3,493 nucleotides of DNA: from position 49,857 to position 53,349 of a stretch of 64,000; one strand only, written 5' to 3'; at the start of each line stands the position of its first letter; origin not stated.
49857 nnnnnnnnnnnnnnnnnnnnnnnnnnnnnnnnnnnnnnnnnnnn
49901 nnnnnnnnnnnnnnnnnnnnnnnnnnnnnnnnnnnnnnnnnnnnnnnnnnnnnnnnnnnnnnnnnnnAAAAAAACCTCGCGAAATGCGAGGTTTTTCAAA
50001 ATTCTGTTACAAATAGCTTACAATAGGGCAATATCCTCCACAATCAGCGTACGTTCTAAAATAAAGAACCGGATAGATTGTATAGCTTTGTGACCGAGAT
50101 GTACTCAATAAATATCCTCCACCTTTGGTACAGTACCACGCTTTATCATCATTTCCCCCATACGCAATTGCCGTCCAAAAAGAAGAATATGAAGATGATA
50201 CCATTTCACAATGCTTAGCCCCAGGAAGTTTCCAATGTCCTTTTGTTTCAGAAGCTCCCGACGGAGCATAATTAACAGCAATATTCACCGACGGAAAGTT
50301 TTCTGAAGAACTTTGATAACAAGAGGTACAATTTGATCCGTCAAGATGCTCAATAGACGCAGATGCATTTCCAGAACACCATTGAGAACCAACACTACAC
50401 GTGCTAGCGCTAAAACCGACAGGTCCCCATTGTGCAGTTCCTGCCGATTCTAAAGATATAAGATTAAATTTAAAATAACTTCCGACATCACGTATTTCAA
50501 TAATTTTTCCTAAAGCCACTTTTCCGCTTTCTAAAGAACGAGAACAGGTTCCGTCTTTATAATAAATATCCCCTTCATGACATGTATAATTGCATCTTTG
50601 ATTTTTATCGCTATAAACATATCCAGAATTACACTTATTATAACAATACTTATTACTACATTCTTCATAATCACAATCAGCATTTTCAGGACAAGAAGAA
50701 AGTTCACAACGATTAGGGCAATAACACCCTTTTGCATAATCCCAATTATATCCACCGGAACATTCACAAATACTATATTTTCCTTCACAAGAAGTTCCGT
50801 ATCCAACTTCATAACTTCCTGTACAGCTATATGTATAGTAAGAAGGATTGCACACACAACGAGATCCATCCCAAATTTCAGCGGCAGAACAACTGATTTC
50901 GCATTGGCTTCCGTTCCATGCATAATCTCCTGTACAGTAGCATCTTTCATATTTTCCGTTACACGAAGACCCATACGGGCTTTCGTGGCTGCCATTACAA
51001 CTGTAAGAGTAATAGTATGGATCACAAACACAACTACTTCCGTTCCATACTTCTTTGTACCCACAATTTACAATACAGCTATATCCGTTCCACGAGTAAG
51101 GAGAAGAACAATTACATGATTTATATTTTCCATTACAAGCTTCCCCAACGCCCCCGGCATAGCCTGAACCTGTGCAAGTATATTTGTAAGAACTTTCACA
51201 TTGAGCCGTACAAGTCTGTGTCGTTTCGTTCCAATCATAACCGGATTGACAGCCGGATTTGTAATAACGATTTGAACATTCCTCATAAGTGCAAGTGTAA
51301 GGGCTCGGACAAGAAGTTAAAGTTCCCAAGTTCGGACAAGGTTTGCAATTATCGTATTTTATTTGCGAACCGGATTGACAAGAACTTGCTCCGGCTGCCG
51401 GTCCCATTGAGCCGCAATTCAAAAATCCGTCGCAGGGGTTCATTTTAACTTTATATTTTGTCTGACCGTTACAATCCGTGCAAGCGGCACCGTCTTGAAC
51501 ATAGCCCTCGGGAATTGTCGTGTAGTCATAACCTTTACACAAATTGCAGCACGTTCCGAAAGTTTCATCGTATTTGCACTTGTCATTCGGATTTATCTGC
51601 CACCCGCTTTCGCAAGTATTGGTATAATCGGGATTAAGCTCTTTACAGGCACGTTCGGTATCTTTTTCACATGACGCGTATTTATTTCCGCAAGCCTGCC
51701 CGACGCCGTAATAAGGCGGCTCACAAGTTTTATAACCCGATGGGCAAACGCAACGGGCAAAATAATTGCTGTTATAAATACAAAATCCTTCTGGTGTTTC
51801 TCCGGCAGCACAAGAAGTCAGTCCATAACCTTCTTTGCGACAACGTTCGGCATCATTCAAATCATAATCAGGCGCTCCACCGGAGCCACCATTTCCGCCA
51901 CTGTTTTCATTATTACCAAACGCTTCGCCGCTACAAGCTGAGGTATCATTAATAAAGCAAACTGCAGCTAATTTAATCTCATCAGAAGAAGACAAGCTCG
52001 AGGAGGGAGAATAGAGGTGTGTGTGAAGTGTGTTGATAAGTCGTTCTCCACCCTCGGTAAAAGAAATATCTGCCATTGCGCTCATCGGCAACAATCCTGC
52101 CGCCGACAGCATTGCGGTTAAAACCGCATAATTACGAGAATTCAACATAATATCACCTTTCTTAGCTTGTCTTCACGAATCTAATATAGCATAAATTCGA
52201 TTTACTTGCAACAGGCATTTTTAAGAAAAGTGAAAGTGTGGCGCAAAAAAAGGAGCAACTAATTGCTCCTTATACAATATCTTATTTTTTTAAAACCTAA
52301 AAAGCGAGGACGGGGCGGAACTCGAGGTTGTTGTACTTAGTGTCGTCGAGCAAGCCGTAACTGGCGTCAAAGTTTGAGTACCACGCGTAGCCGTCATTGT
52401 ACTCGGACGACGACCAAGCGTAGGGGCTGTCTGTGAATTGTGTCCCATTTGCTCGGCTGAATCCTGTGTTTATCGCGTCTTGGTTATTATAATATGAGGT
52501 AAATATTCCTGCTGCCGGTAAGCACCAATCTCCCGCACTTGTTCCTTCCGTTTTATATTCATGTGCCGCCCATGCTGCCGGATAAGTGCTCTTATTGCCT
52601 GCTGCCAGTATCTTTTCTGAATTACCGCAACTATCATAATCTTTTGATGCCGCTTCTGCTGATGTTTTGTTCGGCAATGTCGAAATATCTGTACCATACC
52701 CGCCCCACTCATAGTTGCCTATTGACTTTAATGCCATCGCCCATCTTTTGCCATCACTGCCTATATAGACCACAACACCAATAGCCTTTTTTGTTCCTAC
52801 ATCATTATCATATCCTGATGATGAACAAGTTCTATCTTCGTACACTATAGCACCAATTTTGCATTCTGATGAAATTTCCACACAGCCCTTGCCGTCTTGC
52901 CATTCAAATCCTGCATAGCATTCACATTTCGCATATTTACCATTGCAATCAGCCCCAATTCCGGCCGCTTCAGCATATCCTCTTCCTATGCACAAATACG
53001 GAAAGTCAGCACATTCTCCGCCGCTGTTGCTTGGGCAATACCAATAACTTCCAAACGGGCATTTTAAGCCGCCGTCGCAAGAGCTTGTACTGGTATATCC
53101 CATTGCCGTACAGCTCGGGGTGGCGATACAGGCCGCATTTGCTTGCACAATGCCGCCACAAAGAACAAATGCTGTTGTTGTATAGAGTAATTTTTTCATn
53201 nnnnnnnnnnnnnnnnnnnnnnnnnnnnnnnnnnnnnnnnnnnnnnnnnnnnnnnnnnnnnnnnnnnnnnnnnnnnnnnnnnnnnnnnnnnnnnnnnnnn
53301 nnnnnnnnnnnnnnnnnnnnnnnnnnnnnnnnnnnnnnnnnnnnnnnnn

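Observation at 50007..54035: Three tandem paralogous genes for extremely cysteine-rich secreted proteins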

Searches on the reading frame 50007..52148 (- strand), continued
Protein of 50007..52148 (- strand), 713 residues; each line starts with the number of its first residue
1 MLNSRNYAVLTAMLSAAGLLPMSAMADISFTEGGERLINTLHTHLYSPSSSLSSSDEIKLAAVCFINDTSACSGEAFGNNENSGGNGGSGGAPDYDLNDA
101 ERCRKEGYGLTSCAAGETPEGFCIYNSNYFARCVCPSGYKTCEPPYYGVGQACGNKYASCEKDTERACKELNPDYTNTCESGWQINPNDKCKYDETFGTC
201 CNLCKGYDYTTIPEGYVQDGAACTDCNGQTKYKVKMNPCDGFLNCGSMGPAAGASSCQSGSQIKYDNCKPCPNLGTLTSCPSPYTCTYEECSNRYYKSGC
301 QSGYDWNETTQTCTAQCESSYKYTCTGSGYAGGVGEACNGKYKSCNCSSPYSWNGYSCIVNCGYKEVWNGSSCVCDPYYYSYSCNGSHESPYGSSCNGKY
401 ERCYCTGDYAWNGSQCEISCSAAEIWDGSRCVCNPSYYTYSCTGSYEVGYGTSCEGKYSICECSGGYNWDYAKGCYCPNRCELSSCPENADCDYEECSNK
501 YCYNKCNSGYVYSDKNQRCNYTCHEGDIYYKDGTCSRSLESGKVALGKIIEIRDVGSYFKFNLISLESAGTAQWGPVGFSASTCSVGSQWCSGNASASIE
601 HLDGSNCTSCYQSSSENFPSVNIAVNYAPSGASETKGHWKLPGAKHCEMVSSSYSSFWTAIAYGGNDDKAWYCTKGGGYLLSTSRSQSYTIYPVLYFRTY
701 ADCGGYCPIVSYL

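Call 72: fold_search(model_id=the predicted structure, library=viral)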
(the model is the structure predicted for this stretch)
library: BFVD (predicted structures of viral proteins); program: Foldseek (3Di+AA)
matches with E <= 10: 178; with E <= 0.001: 8
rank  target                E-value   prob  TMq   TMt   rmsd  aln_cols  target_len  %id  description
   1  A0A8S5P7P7            4.1e-08  1.00  0.21  0.35   7.0       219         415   18  Uncharacterized protein [Podoviridae sp. ctU7u6]
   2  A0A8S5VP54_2          5.4e-08  1.00  0.20  0.11   3.7       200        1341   22  (no name in the UniProt tables at hand)
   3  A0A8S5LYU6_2          2.8e-06  1.00  0.20  0.14   8.9       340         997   12  DUF1566 domain-containing protein [Siphoviridae sp. ctkcl3]
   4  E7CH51                3.3e-06  0.72  0.10  0.10  63.0       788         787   10  Fiber [Murine adenovirus 2]
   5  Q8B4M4                2.5e-05  0.75  0.09  0.11  61.4       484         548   10  Fiber protein subtype B [Bovine adenovirus 2]
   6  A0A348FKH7            3.5e-05  0.33  0.07  0.08  47.2       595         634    9  Fiber protein [Eidolon helvum adenovirus]
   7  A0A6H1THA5            3.7e-05  0.35  0.08  0.07  91.7       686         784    9  (no name in the UniProt tables at hand)
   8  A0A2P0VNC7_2          2.4e-04  0.35  0.07  0.07  40.4       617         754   13  Uncharacterized protein [Tetraselmis virus 1]
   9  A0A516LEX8            1.0e-03  0.12  0.06  0.06  58.3       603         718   11  (no name in the UniProt tables at hand)
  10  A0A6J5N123            3.0e-03  1.00  0.16  0.53   3.6       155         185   14  DUF1566 domain-containing protein [uncultured Caudovirales phage]
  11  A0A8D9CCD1            7.5e-03  0.16  0.08  0.08  28.4       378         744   11  Capsid decoration protein [uncultured marine phage]
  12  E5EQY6                1.1e-02  0.16  0.09  0.09  32.1       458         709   12  (no name in the UniProt tables at hand)
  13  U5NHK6                1.1e-02  0.18  0.08  0.09  49.7       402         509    9  Fiber [turkey adenovirus 4]
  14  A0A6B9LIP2            1.9e-02  0.05  0.07  0.07  59.6       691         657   10  Fiber protein 1 [psittacine adenovirus 7]
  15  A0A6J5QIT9            3.5e-02  0.04  0.06  0.06  70.3       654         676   12  Uncharacterized protein [uncultured Caudovirales phage]
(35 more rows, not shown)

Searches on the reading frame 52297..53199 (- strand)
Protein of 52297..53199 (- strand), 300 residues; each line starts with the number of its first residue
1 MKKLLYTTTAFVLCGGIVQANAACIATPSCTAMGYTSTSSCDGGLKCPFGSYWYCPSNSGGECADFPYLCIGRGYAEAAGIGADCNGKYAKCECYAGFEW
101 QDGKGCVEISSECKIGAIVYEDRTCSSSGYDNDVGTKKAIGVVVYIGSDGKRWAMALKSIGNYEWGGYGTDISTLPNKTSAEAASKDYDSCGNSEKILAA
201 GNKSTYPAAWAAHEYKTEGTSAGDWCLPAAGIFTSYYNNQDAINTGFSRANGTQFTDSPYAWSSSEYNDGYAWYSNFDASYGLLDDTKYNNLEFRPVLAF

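Call 3: search_protein_families(library=pfam, proteins=[window:52297-53199:-], max_evalue=1)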
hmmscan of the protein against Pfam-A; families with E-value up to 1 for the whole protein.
window:52297-53199:- (300 aa): 0 families

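Call 4: search_protein_families(library=ncbifam, proteins=[window:52297-53199:-], max_evalue=1)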
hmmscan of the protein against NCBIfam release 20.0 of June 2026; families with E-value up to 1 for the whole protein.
window:52297-53199:- (300 aa): 0 families

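Call 27: find_homologous_proteins(query=window:52297-53199:-, max_evalue=0.001)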
Query window:52297-53199:- (300 aa): 1421 proteins with E <= 0.001 among 2395 candidates; the best 120 are listed.
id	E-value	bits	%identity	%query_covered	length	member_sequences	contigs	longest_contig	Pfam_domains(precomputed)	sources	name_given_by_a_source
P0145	5.6e-204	694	100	100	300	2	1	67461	-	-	-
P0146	1.6e-159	548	81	100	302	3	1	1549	-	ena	-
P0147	4.6e-158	543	56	100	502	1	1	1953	PF07603.18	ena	-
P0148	7.9e-156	536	80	100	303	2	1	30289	-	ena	-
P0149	1.7e-150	519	76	100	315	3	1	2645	-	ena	-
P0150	6.3e-147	507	75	100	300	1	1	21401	-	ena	-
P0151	4.1e-145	501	57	76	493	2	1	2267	PF07603.18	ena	-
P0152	8.4e-145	500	56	94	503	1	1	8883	-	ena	-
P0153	8.0e-144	497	49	100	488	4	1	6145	-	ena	-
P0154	1.1e-143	496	57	76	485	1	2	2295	-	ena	-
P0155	1.9e-142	492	68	63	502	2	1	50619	-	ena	-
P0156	8.1e-140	484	71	100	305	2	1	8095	-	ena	-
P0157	3.0e-139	482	56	76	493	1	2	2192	PF07603.18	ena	-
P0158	2.0e-137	476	50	95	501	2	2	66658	-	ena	-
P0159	4.9e-137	474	55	78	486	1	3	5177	-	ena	-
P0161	8.6e-135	467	54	94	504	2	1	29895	-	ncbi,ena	-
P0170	1.1e-131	457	46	100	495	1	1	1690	PF07603.18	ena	-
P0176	3.3e-129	449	44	96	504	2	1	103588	-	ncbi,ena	-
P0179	3.5e-123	429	53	100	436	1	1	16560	-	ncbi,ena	-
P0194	8.7e-109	382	59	63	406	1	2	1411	PF07603.18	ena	-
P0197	7.6e-107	375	52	79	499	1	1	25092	PF28495.1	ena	-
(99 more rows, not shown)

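Call 32: search_solved_structures(query=A3, max_evalue=1, show_alignments=2)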
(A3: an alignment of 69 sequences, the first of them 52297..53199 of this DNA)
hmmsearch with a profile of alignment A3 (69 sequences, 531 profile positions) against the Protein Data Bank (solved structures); distinct sequences matched with E-value up to 1: 0.

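Call 33: search_protein_families(library=pfam, alignment_id=A3, max_evalue=0.01)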
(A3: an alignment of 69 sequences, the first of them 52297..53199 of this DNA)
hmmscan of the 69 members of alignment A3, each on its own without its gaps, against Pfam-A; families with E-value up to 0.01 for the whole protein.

A. member 1, window:52297-53199:- (300 aa): 0 families

B. families by the number of members that match (of 69 scanned): 5 families
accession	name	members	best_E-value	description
PF07603.17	Lcl_C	19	1.2e-07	Lcl C-terminal domain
PF04717.18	Phage_base_V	6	0.00021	Type VI secretion system/phage-baseplate injector OB domain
PF12662.13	cEGF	2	0.00021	Complement Clr-like EGF-like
PF25387.1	ADGRF3_N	1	0.0041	ADGRF3-like, N-terminal domain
PF19726.4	DUF6218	1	0.01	Family of unknown function (DUF6218)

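Call 34: search_protein_families(library=pfam, proteins=[P0147, P0151, P0152, P0155, P0197, P0176, P0161, P0179], max_evalue=0.1)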
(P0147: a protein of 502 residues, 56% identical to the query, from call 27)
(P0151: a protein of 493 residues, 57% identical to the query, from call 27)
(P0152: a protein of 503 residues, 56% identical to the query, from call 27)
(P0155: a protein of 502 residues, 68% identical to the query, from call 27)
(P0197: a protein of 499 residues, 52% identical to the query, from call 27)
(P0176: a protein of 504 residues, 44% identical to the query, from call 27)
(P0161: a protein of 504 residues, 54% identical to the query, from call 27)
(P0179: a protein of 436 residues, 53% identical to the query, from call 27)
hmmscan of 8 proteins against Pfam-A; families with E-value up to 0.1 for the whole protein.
P0147 (502 aa): 2 families
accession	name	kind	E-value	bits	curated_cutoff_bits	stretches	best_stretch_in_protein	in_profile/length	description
PF07603.17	Lcl_C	-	9.1e-07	29.6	34.9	2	418-499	39-116/117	Lcl C-terminal domain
PF17749.6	MIP-T3_C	-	0.013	16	25.8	1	57-88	115-146/154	Microtubule-binding protein MIP-T3 C-terminal region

P0151 (493 aa): 1 family
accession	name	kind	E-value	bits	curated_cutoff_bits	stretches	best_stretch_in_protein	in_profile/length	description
PF07603.17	Lcl_C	-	1.2e-07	32.4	34.9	2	149-241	24-116/117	Lcl C-terminal domain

P0152 (503 aa): 1 family
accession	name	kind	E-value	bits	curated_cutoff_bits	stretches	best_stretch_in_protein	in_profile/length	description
PF04717.18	Phage_base_V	-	0.051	14.4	23.8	0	407-432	28-53/75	Type VI secretion system/phage-baseplate injector OB domain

P0155 (502 aa): 2 families
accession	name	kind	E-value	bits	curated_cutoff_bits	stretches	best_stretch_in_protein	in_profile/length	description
PF04717.18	Phage_base_V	-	0.0062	17.3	23.8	0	201-225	29-53/75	Type VI secretion system/phage-baseplate injector OB domain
PF07603.17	Lcl_C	-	0.0098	16.6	34.9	1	424-499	42-116/117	Lcl C-terminal domain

P0197 (499 aa): 0 families

P0176 (504 aa): 3 families
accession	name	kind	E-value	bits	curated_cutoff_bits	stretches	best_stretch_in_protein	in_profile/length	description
PF04717.18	Phage_base_V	-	0.00021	22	23.8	0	202-228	27-53/75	Type VI secretion system/phage-baseplate injector OB domain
PF07603.17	Lcl_C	-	0.0025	18.5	34.9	1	414-501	29-116/117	Lcl C-terminal domain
PF00037.32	Fer4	-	0.056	13.7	21.1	1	103-116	10-23/24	4Fe-4S binding domain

P0161 (504 aa): 0 families

P0179 (436 aa): 0 families

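Call 42: find_encoding_contigs(protein=P0145, flank=2000, max_places=3)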
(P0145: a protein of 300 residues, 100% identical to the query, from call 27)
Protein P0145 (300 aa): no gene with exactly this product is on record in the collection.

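Call 70: search_protein_families(library=phrogs, proteins=[window:52297-53199:-], max_evalue=0.01)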
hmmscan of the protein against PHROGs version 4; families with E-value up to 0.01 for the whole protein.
window:52297-53199:- (300 aa): 1 family
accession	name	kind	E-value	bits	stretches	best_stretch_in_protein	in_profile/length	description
phrog_4245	-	unknown function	7.2e-10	39.4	1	153-299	446-578/583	-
